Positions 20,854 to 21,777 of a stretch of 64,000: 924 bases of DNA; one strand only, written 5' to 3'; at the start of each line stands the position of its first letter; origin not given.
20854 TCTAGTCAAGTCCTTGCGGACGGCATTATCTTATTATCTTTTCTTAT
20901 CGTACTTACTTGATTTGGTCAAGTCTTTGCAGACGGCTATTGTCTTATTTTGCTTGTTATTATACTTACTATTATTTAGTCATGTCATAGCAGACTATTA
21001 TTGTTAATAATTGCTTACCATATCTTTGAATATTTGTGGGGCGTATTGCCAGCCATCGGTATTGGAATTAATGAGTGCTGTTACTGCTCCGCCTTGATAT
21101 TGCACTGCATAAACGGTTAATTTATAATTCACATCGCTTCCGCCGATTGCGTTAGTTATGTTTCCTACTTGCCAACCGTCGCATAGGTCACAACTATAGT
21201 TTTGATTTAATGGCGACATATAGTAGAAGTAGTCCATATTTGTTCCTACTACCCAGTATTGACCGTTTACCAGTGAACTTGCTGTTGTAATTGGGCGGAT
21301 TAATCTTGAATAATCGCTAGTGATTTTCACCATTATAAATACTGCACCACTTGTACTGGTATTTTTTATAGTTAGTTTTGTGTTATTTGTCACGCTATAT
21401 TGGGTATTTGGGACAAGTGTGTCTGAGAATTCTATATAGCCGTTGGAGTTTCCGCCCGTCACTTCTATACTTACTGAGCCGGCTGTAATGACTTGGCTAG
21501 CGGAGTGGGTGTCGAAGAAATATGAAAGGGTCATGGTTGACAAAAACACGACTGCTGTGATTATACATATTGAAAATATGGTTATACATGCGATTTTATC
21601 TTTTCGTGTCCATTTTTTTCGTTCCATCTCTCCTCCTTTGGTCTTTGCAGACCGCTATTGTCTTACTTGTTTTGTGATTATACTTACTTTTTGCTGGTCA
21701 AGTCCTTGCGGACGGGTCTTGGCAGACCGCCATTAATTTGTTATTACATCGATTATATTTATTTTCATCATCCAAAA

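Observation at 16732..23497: Operon of four TasA/CalY-like (SipW-type signal peptide) proteins plus a transglutaminase-core lipoprotein: candidate secreted fibre / cross-linking system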

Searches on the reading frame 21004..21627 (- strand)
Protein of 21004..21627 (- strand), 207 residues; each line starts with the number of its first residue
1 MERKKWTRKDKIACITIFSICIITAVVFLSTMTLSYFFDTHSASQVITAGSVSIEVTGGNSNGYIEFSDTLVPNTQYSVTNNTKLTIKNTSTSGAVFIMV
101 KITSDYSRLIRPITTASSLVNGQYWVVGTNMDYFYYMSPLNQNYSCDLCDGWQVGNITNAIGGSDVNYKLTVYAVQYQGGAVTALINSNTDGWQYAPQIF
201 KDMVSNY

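Call 3: search_protein_families(library=pfam, proteins=[window:21004-21627:-], max_evalue=1)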
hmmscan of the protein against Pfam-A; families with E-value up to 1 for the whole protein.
window:21004-21627:- (207 aa): 0 families

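Call 4: search_protein_families(library=ncbifam, proteins=[window:21004-21627:-], max_evalue=1)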
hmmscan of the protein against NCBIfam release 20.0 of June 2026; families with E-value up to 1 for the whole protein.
window:21004-21627:- (207 aa): 2 families
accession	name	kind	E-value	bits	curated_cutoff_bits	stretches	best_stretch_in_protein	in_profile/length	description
TIGR04088.1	cognate_SipW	domain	0.018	15.2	19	1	22-52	3-34/34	SipW-dependent-type signal peptide-containing protein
NF046014.1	sap1_reg_SapR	equivalog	0.13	11.7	500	1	52-174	150-267/295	sap1 transcriptional regulator SapR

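Call 8: search_solved_structures(query=window:21004-21627:-, max_evalue=10, show_alignments=2)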
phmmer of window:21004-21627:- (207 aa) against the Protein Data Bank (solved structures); distinct sequences matched with E-value up to 10: 0.

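Call 20: find_homologous_proteins(query=window:21004-21627:-, max_evalue=0.001)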
Query window:21004-21627:- (207 aa): 16 proteins with E <= 0.001 among 717 candidates.
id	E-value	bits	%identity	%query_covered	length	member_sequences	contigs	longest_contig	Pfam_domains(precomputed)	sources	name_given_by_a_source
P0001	2.4e-132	457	100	100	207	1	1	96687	-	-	-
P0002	8.3e-117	406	88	100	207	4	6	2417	-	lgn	-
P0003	7.2e-72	259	58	95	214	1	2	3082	-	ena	-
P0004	6.2e-68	246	56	100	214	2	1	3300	-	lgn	-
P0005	3.4e-66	241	56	100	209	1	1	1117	-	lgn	-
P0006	1.2e-65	239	57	100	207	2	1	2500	-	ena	-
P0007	3.7e-65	237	57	100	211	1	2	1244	-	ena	-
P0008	2.0e-64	235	57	98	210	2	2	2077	-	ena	-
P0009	9.6e-64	233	54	98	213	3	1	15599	-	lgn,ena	-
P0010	1.2e-62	229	53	98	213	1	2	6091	-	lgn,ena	-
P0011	1.9e-57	212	52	100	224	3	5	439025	-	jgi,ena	-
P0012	2.9e-56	208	50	99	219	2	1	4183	-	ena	-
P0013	2.5e-51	192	47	97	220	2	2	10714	-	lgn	-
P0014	3.4e-50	189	50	97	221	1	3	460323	-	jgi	-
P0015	8.3e-50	187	48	98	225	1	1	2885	-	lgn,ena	-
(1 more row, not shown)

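Call 21: find_encoding_contigs(protein=window:21004-21627:-, flank=10000, max_places=6)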
Protein window:21004-21627:- (207 aa): 1 contig read that carries it; 1 place shown.
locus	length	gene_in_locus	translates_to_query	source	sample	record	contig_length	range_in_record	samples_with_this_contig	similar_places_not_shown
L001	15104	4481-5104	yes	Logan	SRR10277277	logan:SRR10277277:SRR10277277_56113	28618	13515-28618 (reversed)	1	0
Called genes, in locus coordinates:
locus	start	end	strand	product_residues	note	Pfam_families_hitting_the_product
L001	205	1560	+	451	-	-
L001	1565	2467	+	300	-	PF02645:DegV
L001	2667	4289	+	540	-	-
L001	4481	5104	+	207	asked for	-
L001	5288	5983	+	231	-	-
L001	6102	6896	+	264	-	-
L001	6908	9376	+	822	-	PF01841:Transglut_core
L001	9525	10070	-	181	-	-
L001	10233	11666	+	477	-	PF03323:GerA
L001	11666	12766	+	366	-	PF03845:Spore_permease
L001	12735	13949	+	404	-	PF25198:Spore_GerAC_N, PF05504:Spore_GerAC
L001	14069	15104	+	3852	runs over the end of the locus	PF09479:Flg_new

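Call 22: find_encoding_contigs(protein=P0011, flank=10000, max_places=3)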
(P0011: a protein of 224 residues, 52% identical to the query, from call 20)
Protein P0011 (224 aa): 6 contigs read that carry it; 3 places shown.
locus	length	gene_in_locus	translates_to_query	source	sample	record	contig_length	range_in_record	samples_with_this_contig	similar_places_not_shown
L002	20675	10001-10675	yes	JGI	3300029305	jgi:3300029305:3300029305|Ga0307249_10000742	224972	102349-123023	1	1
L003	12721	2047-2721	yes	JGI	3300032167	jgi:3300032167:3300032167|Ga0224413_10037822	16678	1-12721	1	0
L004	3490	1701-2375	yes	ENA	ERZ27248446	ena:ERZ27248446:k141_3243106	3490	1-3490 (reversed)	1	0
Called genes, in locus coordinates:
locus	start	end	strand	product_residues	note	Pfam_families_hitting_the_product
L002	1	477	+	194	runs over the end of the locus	-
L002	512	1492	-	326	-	PF00924:MS_channel_2nd, PF21082:MS_channel_3rd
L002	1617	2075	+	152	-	PF02590:SPOUT_MTase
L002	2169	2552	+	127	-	-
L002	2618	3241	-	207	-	PF02223:Thymidylate_kin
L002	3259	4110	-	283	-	PF00483:NTP_transferase, PF12804:NTP_transf_3 (weak)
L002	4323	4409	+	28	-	-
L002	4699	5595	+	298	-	PF00132:Hexapep (weak)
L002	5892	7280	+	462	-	PF07690:MFS_1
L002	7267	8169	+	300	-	PF02645:DegV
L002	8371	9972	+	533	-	-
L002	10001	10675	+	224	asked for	-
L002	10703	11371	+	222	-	-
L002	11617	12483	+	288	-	-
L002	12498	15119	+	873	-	PF01841:Transglut_core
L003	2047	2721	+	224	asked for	-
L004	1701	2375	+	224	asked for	-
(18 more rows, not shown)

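Call 23: find_encoding_contigs(protein=P0014, flank=10000, max_places=3)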
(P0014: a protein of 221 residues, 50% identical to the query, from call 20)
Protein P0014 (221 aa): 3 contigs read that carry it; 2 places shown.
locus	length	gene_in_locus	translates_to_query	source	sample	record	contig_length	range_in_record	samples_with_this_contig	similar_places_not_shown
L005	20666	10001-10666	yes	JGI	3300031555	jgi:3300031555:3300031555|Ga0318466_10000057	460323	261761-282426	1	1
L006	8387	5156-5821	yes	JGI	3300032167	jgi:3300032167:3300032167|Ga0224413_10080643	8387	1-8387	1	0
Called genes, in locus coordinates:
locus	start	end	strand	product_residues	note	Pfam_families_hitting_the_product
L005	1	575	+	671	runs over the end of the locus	PF09334:tRNA-synt_1g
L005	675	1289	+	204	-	-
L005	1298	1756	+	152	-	PF02590:SPOUT_MTase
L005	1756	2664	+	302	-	-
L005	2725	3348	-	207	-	PF02223:Thymidylate_kin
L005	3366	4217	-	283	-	PF00483:NTP_transferase, PF12804:NTP_transf_3 (weak)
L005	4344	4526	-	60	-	-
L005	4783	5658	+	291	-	-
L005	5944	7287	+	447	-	PF07690:MFS_1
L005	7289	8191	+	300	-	PF02645:DegV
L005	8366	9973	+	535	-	-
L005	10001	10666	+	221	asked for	-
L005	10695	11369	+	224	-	-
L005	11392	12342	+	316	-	-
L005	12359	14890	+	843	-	PF01841:Transglut_core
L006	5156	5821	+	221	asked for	-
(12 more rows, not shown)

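Call 24: find_encoding_contigs(protein=P0009, flank=10000, max_places=3)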
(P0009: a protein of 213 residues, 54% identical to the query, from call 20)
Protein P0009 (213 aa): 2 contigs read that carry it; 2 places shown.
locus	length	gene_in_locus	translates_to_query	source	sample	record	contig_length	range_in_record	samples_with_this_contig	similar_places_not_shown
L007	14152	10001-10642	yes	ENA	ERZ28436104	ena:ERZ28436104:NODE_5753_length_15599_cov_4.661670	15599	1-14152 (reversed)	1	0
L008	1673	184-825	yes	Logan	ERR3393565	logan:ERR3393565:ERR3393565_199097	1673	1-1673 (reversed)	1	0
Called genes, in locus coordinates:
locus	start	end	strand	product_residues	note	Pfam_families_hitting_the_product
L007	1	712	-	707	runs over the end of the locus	PF03477:ATP-cone, PF13597:NRDD, PF01228:Gly_radical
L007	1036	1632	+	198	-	PF01741:MscL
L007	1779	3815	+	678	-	PF00133:tRNA-synt_1 (weak), PF09334:tRNA-synt_1g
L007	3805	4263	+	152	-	PF02590:SPOUT_MTase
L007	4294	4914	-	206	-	PF02223:Thymidylate_kin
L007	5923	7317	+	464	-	PF07690:MFS_1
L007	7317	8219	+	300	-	PF02645:DegV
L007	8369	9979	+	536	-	-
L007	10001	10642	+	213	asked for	-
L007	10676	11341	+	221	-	-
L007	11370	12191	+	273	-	-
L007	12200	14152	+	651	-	?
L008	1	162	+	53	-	?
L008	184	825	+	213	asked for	-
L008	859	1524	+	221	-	-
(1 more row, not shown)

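Call 27: search_solved_structures(query=A1, max_evalue=10, show_alignments=3)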
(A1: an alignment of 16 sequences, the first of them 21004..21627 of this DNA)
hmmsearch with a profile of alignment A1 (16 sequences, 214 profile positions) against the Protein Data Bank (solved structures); distinct sequences matched with E-value up to 10: 5.
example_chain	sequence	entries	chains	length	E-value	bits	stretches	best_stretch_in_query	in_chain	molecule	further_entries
2jdu_A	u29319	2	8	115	0.51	13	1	62-136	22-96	FUCOSE-BINDING LECTIN PA-IIL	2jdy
2jdp_A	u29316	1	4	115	0.53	12.9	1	62-136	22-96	FUCOSE-BINDING LECTIN PA-IIL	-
1gzt_A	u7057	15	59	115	0.56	12.8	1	62-136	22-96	FUCOSE-SPECIFIC LECTIN | PSEUDOMONAS AERUGINOSA LECTIN II | FUCOSE-BINDING LECTIN PA-IIL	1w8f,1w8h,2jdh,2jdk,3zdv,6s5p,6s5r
1our_A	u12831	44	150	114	0.56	12.8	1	62-136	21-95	hypothetical protein LecB | PSEUDOMONAS AERUGINOSA LECTIN II | FUCOSE-BINDING LECTIN PA-IIL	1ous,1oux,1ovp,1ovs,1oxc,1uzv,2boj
2jdm_A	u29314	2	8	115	0.63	12.7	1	63-136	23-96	FUCOSE-BINDING LECTIN PA-IIL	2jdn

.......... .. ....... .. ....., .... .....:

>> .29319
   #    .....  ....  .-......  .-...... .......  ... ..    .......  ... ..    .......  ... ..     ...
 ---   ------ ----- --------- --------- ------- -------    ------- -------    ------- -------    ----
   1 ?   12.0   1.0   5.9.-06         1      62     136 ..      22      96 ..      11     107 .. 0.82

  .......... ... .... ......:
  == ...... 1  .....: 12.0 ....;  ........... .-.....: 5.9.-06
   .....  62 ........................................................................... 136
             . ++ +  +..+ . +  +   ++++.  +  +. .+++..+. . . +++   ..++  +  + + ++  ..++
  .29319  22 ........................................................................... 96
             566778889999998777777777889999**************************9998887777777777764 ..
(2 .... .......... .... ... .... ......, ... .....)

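Call 28: search_protein_families(library=ncbifam, alignment_id=A1, max_evalue=1)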
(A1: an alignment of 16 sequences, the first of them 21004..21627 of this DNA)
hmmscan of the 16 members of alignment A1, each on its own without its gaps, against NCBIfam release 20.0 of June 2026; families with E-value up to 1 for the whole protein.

A. member 1, window:21004-21627:- (207 aa): 2 families
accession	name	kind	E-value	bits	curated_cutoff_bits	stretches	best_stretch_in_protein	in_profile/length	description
TIGR04088.1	cognate_SipW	domain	0.018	15.2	19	1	22-52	3-34/34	SipW-dependent-type signal peptide-containing protein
NF046014.1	sap1_reg_SapR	equivalog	0.13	11.7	500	1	52-174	150-267/295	sap1 transcriptional regulator SapR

B. families by the number of members that match (of 16 scanned): 11 families
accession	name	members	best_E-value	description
TIGR04088.1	cognate_SipW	8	0.0042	SipW-dependent-type signal peptide-containing protein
TIGR04087.1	YqxM_for_SipW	3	0.11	amyloid fiber anchoring/assembly protein TapA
TIGR03002.1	outer_YhbN_LptA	1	0.014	lipopolysaccharide transport periplasmic protein LptA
NF007250.0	PRK09697.1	1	0.014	putative general secretion pathway protein GspB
TIGR00661.1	MJ1255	1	0.023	MJ1255/VC2487 family glycosyltransferase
NF038270.1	membran_MsaC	1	0.024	Msa family membrane protein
NF011798.0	PRK15263.1-4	1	0.096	fimbrial protein StaE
NF046014.1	sap1_reg_SapR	1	0.13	sap1 transcriptional regulator SapR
NF047496.1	HK_LIC11548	1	0.2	LIC_11548 family sensor histidine kinase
NF003747.0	PRK05346.1-2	1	0.28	Na(+)-translocating NADH-quinone reductase subunit C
NF041581.1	SosA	1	0.31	DNA damage-induced cell division inhibitor SosA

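Call 37: predict_structure(alignment_id=A1)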
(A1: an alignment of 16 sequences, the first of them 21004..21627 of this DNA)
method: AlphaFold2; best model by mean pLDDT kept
length: 207 residues; sequences in the alignment: 16
mean_pLDDT: 78.8   pTM: 0.67
mean pLDDT of the five models: 78.8, 76.0, 73.7, 73.4, 70.9
residues with pLDDT >= 90: 49; 70-90: 119; 50-70: 17; < 50: 22
segments of 3 or more residues with pLDDT < 50: 1-3, 30-48
pLDDT, mean of each block of 10 residues (from residue 1): 58 76 61 38 39 81 77 89 87 88 88 85 89 92 91 89 84 84 86 90 84
secondary structure, 60 per line:
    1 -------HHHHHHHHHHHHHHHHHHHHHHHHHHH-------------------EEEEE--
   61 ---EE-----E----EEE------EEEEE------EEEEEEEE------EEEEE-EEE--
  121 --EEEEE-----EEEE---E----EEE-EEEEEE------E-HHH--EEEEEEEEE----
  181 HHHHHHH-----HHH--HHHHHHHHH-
elements in order: H8-34 E54-58 E76-78 E85-89 E96-103 E110-114 E116-118 E123-127 E133-136 E145-147 E149-154 E168-176 H181-187 H198-206

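Call 39: fold_search(model_id=the predicted structure, library=pdb)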
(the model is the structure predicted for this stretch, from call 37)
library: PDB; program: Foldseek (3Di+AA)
matches with E <= 10: 1079; with E <= 0.001: 0
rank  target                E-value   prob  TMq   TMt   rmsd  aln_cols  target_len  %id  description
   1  9ifr                  5.7e-03  0.99  0.34  0.50   4.5       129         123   16  CLIPPER domain from the Gram-negative fibrillar adhesin "B9T28_05395 (released 2025-11-26)
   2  7ueg_A                5.7e-03  0.72  0.26  0.29  14.7       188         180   13  Cryo-EM of bundling pili from Pyrobaculum calidifontis (released 2022-06-29)
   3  8aur_A                9.0e-03  0.94  0.33  0.30  14.9       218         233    8  Cryo-EM structure of a TasA fibre (released 2022-11-30)
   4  2zot_C                1.5e-02  0.91  0.29  0.39   9.8       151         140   11  Crystal structure of human F-spondin reeler domain (fragment 1) (released 2008-10-14)
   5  4f8l                  1.5e-02  0.75  0.29  0.39  13.9       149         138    9  X-ray structure of PsaA from Yersinia pestis, in complex with galactose and AEBSF (released 2013-05-22)
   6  4f8n                  1.7e-02  0.69  0.28  0.37  13.9       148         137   10  X-ray structure of PsaA from Yersinia pestis, in complex with galactose and phosphate choline (released 2013-05-22)
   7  7ptb                  1.8e-02  0.93  0.36  0.26   9.0       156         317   13  Crystal structure of the SPD-2 domain of human CEP192 (released 2022-04-06)
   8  9iuj_A                2.3e-02  0.92  0.34  0.12   5.4       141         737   11  Integrin alpha-v beta-3 in complex with rhodostomin (released 2025-07-30)
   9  5ln4_A                2.3e-02  0.63  0.28  0.39  13.9       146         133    8  Crystal structure of self-complemented PsaA, the major subunit of pH 6 antigen from Yersinia pests, in complex with ch (released 2016-08-24)
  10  3qbt_F                2.4e-02  0.82  0.28  0.36   7.2       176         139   10  Crystal structure of OCRL1 540-678 in complex with Rab8a:GppNHp (released 2011-03-23)
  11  2zou_B                2.5e-02  0.84  0.28  0.37   8.8       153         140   12  Crystal structure of human F-spondin reeler domain (fragment 2) (released 2008-10-14)
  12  8xfg_A                2.5e-02  0.80  0.31  0.11  12.0       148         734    8  Cryo-EM structure of integrin ITGAV, ITGB3 and CYCLO (RGDFK) complex, conformation 1 (released 2024-12-18)
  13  2co3_B                2.9e-02  0.63  0.26  0.36   9.8       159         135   12  Salmonella enterica SafA pilin, head-to-tail swapped dimer of Ntd1 mutant (released 2006-06-27)
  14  8bp8_d                3.0e-02  0.09  0.14  0.10  17.6       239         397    9  SPA of Trypsin untreated Rotavirus TLP spike (released 2023-04-05)
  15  2zou_A                3.4e-02  0.87  0.29  0.40   6.7       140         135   11  Crystal structure of human F-spondin reeler domain (fragment 2) (released 2008-10-14)
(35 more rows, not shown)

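Call 48: search_protein_representatives(alignment_id=A1)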
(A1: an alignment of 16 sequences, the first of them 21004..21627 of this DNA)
Query: 16 sequences, 214 profile positions. Proteins with E-value up to 0.001 (for the whole library): 79; up to 1e-10: 9; up to 1e-30: 7. The best 79 are listed.
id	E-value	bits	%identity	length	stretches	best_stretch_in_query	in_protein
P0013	1.7e-97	341.4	-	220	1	1-212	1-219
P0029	2.7e-67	242.7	-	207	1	1-212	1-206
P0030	2.2e-66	239.7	-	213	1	4-213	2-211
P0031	1.2e-65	237.4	-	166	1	47-212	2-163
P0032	2.4e-56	206.9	-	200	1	4-214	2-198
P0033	9.0e-41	156.0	-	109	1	107-214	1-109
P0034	4.9e-38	147.1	-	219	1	4-213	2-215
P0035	2.1e-19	86.2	-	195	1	8-211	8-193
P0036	2.1e-11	60.0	-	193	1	11-191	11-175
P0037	2.9e-09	53.1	-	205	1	9-209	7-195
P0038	1.8e-08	50.4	-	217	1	19-185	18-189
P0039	2.1e-07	47.0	-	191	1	15-185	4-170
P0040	2.5e-07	46.7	-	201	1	11-193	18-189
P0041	9.7e-07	44.8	-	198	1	18-206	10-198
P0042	1.3e-06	44.4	-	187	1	17-189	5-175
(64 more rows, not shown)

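Call 50: search_protein_families(library=pfam, alignment_id=A3, max_evalue=0.01)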
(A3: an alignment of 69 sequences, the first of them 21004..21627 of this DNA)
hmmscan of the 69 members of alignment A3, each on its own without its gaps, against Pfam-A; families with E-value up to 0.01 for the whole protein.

A. member 1, window:21004-21627:- (207 aa): 0 families

B. families by the number of members that match (of 69 scanned): 10 families
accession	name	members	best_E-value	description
PF12389.13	Peptidase_M73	44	9.4e-09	Camelysin metallo-endopeptidase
PF13800.11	Sigma_reg_N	3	0.00091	Sigma factor regulator N-terminal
PF23196.1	NOMO_6th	1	0.0011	NOMO sixth transthyretin-like domain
PF22544.2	HYDIN_VesB_CFA65-like_Ig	1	0.0011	HYDIN/CFA65/VesB-like, Ig-like domain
PF15167.11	DUF4581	1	0.0019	Domain of unknown function (DUF4581)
PF22074.2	Cep192_D5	1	0.0022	Cep192 domain 5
PF14516.12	AAA_35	1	0.003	AAA-like domain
PF13850.11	ERGIC_N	1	0.0063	Endoplasmic Reticulum-Golgi Intermediate Compartment (ERGIC)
PF21217.3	PaaA2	1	0.0068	Stability determinant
PF13663.11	DUF4148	1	0.0084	Domain of unknown function (DUF4148)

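Call 51: search_protein_families(library=ncbifam, alignment_id=A3, max_evalue=0.01)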
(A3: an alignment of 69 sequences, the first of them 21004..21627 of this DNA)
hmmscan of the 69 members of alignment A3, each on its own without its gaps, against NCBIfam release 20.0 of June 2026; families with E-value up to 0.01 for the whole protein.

A. member 1, window:21004-21627:- (207 aa): 0 families

B. families by the number of members that match (of 69 scanned): 12 families
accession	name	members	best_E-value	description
TIGR04090.1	exp_by_SipW_IV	56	9.7e-21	BsaA family SipW-dependent biofilm matrix protein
TIGR04088.1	cognate_SipW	46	1.3e-10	SipW-dependent-type signal peptide-containing protein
NF046066.1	BioflmMtrxTasA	9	7e-08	biofilm matrix protein TasA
NF053671.1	bindosome_BasC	3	0.0022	bindosome assembly system protein BasC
TIGR04087.1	YqxM_for_SipW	2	0.002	amyloid fiber anchoring/assembly protein TapA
NF012200.0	choice_anch_D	1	7.4e-05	choice-of-anchor D domain-containing protein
NF058628.1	small_PFL1563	1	0.0003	PFL_1563 family small protein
TIGR04487.1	SoxY_para_1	1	0.0019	SoxY-related AACIE arm protein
TIGR04089.1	exp_by_SipW_III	1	0.002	alternate-type signal peptide domain-containing protein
NF010403.0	PRK13829.1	1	0.0027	16S rRNA-processing protein RimM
NF046073.1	UpsA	1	0.0031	pilin subunit UpsA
TIGR02184.2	Myco_arth_vir_N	1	0.005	MspA/MspB/MIB-like signal-anchor domain-contatining protein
